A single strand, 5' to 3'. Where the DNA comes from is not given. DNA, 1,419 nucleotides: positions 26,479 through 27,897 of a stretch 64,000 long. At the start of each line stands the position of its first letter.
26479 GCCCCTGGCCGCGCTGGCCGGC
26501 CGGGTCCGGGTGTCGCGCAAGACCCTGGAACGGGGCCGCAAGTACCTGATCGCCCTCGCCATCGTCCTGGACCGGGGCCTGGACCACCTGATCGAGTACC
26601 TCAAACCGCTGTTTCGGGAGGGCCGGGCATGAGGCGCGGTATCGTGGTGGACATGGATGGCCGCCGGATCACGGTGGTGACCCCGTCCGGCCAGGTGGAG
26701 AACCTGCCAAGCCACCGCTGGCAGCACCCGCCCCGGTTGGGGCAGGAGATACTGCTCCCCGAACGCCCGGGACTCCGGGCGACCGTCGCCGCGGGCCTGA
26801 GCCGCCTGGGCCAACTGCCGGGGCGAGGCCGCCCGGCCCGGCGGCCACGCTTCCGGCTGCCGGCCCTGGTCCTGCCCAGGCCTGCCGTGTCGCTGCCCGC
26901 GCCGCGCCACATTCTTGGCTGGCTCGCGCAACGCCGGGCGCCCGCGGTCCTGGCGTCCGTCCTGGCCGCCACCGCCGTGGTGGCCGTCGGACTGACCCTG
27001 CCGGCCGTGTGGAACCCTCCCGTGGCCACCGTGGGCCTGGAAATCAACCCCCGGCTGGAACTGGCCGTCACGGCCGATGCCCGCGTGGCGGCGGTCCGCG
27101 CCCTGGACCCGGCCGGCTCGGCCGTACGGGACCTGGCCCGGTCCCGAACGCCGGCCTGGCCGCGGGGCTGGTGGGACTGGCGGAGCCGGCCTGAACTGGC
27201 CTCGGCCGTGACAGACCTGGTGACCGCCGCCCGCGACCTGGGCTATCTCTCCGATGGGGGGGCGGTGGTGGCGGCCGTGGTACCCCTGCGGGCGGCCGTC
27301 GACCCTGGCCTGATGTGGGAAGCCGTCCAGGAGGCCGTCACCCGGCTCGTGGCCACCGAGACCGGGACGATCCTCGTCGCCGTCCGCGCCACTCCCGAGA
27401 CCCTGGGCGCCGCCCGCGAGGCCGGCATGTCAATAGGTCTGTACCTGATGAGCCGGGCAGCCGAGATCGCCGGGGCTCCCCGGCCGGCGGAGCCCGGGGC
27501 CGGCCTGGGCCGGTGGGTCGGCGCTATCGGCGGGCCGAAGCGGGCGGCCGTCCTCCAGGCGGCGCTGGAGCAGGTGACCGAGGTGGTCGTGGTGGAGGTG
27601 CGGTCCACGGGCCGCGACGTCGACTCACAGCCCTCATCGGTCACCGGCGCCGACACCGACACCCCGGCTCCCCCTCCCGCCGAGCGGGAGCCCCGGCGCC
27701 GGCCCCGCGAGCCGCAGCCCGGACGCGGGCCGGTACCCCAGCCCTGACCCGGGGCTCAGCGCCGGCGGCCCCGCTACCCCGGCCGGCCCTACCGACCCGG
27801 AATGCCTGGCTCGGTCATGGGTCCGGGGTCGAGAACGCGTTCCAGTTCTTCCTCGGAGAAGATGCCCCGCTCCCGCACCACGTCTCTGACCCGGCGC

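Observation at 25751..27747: SigI-RsgI module whose anti-sigma factor carries an uncharacterised extracytoplasmic region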

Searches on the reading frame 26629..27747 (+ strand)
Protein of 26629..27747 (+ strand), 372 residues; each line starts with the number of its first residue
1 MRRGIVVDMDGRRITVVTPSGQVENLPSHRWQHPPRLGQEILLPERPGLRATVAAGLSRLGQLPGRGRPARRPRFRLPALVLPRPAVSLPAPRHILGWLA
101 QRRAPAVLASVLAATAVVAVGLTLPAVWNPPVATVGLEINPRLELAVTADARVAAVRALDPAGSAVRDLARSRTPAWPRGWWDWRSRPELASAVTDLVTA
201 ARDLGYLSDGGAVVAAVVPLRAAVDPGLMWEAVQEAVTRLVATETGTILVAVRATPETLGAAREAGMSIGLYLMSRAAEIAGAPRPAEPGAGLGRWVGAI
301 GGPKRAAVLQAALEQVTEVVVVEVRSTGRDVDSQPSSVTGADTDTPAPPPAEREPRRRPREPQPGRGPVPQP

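Call 3: search_protein_families(library=pfam, proteins=[window:26629-27747:+], max_evalue=0.01)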
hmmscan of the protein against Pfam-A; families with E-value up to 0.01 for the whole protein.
window:26629-27747:+ (372 aa): 2 families
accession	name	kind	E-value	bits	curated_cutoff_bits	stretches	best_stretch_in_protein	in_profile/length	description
PF23750.1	RsgI_M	-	8.7e-08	33.3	25.3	0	190-274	46-130/133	Anti-sigma factor RsgI-like central domain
PF12791.13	RsgI_N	-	2.3e-05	24.6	25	1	1-42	1-38/40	Anti-sigma factor N-terminus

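Call 4: search_protein_families(library=ncbifam, proteins=[window:26629-27747:+], max_evalue=0.01)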
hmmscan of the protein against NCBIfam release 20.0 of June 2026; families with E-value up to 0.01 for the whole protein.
window:26629-27747:+ (372 aa): 0 families

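Call 6: search_solved_structures(query=window:26629-27747:+, max_evalue=10, show_alignments=3)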
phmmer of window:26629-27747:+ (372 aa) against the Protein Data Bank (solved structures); distinct sequences matched with E-value up to 10: 0.

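Call 7: find_homologous_proteins(query=window:26629-27744:+, max_evalue=0.001)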
Query window:26629-27744:+ (372 aa): 1 proteins with E <= 0.001 among 8000 candidates.
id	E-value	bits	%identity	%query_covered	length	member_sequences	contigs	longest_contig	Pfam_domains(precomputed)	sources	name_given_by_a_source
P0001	2.5e-229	779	100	100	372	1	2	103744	PF23750.2,PF12791.14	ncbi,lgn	-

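Call 10: find_encoding_contigs(protein=P0001, flank=6000, max_places=4)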
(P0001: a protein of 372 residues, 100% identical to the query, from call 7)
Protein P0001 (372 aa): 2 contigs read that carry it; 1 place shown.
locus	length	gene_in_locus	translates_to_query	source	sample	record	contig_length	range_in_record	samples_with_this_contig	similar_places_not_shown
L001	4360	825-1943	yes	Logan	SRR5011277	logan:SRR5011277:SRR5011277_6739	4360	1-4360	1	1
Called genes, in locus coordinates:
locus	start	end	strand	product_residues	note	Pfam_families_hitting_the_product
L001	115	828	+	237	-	PF04542:Sigma70_r2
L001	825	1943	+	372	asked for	PF12791:RsgI_N (weak), PF23750:RsgI_M (faint)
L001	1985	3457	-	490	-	PF00206:Lyase_1, PF10415:FumaraseC_C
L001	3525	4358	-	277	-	?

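Call 17: search_protein_representatives(protein=window:26629-27744:+)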
Query: 372 residues. Proteins with E-value up to 0.001 (for the whole library): 23; up to 1e-10: 1; up to 1e-30: 1. The best 23 are listed.
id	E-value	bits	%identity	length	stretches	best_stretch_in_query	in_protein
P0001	7.8e-230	778.9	100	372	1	1-372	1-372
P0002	6.0e-09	52.1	35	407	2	95-301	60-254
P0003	5.3e-07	45.7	38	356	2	103-301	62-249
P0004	6.5e-07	45.4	28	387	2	101-358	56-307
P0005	6.5e-06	42.1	31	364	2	108-279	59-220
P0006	1.4e-05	41.1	30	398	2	106-278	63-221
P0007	1.8e-05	40.7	34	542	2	107-288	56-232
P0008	2.6e-05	40.1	27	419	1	117-282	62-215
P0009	5.1e-05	39.2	33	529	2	104-288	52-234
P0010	7.2e-05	38.7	39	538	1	75-284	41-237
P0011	9.5e-05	38.3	34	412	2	117-284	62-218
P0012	2.0e-04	37.2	38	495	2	113-298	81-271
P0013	2.8e-04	36.7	34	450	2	99-273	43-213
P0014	3.2e-04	36.6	34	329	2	101-167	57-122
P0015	3.4e-04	36.5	34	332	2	111-282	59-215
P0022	9.0e-04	35.1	36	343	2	101-285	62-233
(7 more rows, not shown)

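Call 23: find_homologous_proteins(query=A1, max_evalue=0.00001)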
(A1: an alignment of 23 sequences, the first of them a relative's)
Query A1 (23 sequences) (372 aa, profile of the alignment): 3 proteins with E <= 0.00001 among 8000 candidates.
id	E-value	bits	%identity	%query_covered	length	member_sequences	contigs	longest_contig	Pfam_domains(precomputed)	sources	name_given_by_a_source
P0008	5.5e-92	328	25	46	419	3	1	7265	PF23750.2,PF12791.14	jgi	jgi:hypothetical protein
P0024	7.3e-67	245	26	77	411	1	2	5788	PF23750.2,PF12791.14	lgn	-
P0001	4.7e-60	222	100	100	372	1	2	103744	PF23750.2,PF12791.14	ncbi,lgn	-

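Call 26: find_encoding_contigs(protein=P0003, flank=4000, max_places=2)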
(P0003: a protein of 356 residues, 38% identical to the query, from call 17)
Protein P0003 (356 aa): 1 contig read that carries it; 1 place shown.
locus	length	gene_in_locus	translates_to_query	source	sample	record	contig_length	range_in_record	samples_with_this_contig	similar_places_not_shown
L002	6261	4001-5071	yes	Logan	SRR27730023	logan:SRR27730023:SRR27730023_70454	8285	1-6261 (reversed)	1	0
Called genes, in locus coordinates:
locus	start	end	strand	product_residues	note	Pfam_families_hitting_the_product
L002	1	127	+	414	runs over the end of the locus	PF00291:PALP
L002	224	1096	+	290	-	PF00290:Trp_syntA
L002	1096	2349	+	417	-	PF00465:Fe-ADH, PF13685:Fe-ADH_2, PF25137:ADH_Fe_C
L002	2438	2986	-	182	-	-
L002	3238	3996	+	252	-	PF04542:Sigma70_r2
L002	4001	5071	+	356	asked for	PF23750:RsgI_M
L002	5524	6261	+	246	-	?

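Call 27: find_encoding_contigs(protein=P0022, flank=4000, max_places=2)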
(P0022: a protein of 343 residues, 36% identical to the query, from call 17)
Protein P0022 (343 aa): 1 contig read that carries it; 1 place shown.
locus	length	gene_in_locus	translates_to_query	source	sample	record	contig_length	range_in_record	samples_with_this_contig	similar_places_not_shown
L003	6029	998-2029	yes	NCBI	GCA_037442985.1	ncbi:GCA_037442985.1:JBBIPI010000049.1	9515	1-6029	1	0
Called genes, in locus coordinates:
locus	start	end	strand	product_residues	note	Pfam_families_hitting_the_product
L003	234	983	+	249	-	PF04542:Sigma70_r2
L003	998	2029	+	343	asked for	PF23750:RsgI_M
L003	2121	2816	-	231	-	-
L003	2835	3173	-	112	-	-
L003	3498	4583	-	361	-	PF00753:Lactamase_B (weak)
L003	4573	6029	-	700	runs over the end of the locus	PF14559:TPR_19 (faint)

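Call 30: find_encoding_contigs(protein=P0010, flank=3000, max_places=2)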
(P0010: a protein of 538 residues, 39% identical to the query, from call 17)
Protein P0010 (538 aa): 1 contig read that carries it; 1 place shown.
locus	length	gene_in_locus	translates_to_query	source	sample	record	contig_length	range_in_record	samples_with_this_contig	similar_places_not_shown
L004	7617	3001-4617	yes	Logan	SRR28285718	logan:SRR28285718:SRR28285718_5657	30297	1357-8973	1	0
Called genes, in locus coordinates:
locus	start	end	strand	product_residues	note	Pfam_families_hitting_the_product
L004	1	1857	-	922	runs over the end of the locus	PF12245:Big_3_2 (faint), PF13750:Big_3_3 (faint), PF22352:K319L-like_PKD (faint), PF19077:Big_13 (weak), PF20164:GspA_SrpA_N (faint), PF15418:DUF4625 (faint), PF27332:TP_0781 (faint), PF07833:Cu_amine_oxidN1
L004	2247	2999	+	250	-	PF04542:Sigma70_r2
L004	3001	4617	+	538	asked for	PF23750:RsgI_M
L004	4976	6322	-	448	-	PF12895:ANAPC3 (faint), PF13176:TPR_7 (faint), PF13424:TPR_12 (faint), PF13432:TPR_16 (faint), PF07719:TPR_2 (faint), PF13428:TPR_14 (faint), PF14559:TPR_19, PF07833:Cu_amine_oxidN1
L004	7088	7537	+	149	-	PF18765:Polbeta, PF01909:NTP_transf_2 (weak)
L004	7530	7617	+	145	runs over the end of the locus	PF01934:HepT-like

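Call 31: find_encoding_contigs(protein=P0002, flank=3000, max_places=2)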
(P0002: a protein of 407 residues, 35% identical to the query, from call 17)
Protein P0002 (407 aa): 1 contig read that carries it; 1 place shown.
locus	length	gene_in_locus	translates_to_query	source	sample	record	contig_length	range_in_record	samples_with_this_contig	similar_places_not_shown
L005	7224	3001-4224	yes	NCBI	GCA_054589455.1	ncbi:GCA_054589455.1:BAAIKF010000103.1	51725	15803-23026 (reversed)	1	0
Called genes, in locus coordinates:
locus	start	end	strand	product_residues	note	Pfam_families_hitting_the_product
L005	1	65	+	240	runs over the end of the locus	PF02463:SMC_N, PF09818:ABC_ATPase (faint), PF00005:ABC_tran, PF13304:AAA_21 (weak)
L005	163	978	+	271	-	PF10977:DUF2797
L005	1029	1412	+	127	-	PF01597:GCV_H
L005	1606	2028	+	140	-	-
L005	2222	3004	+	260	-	PF04542:Sigma70_r2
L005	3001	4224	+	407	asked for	PF12791:RsgI_N, PF23750:RsgI_M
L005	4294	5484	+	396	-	PF00395:SLH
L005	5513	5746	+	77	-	-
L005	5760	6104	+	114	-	-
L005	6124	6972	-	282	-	PF00892:EamA, PF05653:Mg_trans_NIPA (faint), PF00892:EamA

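Call 32: search_solved_structures(query=A1, max_evalue=0.01, show_alignments=3)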
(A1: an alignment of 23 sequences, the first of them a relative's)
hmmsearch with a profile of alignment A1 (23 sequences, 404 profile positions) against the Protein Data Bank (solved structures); distinct sequences matched with E-value up to 0.01: 7.
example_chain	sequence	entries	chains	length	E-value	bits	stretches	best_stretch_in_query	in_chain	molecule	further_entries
8t9n_A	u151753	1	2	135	1e-32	117.5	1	83-214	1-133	Anti-sigma-I factor RsgI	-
8hdj_B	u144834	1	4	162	1.8e-30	110.1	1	93-246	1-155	Anti-sigma-I factor RsgI2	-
8heq_B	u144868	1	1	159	5.4e-30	108.5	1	93-244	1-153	Anti-sigma-I factor RsgI2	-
8u9o_B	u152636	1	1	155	2.1e-28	103.3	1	93-241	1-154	Anti-sigma-I factor RsgI9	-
8her_B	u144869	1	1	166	2.4e-28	103.1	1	93-244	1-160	Anti-sigma factor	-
8hep_B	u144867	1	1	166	1.2e-27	100.8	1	93-244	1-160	Anti-sigma factor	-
6ivs_A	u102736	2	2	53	1.7e-06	31.1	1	4-45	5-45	Anti-sigma-I factor RsgI1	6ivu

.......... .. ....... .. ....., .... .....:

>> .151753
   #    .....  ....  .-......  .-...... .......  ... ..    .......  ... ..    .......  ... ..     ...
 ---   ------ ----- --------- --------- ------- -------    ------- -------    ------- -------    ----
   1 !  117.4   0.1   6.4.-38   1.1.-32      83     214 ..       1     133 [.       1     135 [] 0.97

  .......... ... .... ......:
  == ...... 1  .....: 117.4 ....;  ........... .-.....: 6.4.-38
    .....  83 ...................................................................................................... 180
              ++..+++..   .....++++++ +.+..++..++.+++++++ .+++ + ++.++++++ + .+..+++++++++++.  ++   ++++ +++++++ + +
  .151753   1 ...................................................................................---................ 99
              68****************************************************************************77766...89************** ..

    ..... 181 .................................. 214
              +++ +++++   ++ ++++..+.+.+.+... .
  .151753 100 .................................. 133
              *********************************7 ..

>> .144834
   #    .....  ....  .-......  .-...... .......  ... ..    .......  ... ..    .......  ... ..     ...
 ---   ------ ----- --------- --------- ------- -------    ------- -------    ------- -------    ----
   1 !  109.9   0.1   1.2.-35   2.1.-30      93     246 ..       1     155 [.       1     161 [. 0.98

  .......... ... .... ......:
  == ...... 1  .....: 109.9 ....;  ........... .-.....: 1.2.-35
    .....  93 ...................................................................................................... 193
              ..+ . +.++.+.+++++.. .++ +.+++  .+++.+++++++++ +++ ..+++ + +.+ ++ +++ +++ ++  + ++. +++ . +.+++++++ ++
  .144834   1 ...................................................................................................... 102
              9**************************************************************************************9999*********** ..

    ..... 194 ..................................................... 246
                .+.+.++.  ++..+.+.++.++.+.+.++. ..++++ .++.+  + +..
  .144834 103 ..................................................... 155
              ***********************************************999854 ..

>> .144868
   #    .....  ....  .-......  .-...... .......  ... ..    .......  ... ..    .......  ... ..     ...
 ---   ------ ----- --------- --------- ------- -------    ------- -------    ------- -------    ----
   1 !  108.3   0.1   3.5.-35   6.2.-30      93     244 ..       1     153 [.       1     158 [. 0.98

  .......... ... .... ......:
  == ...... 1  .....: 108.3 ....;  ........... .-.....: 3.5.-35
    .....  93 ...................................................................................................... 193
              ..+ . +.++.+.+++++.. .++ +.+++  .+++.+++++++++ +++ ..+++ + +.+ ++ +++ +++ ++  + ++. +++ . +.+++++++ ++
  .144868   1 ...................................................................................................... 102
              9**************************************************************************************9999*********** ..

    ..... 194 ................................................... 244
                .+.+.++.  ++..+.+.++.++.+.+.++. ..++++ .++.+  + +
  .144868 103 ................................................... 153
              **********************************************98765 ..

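Call 35: predict_structure(alignment_id=A1)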
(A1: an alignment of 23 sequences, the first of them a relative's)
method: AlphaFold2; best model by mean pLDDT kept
length: 372 residues; sequences in the alignment: 23
mean_pLDDT: 76.1   pTM: 0.56
mean pLDDT of the five models: 76.1, 74.0, 73.9, 73.7, 73.6
residues with pLDDT >= 90: 131; 70-90: 108; 50-70: 79; < 50: 54
segments of 3 or more residues with pLDDT < 50: 62-65, 67-86, 179-182, 329-342
pLDDT, mean of each block of 10 residues (from residue 1): 95 95 94 95 81 68 48 47 47 50 68 87 74 93 93 93 95 67 66 91 90 92 83 82 74 92 94 91 80 79 77 78 59 41 54 56 52 46
secondary structure, 60 per line:
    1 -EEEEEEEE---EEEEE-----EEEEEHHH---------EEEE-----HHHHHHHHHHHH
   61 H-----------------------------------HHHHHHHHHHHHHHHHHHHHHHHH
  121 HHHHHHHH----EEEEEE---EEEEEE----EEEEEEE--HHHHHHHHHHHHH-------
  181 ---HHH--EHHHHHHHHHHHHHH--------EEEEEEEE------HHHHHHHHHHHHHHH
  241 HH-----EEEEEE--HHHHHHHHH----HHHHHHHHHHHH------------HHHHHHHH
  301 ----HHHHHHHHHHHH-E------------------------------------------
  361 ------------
elements in order: E2-9 E13-17 E23-27 E40-43 H49-61 H97-128 E133-138 E142-147 E152-158 H161-173 H190-203 E212-219 H226-242 E248-253 H256-264 H269-280 H293-300 H305-316
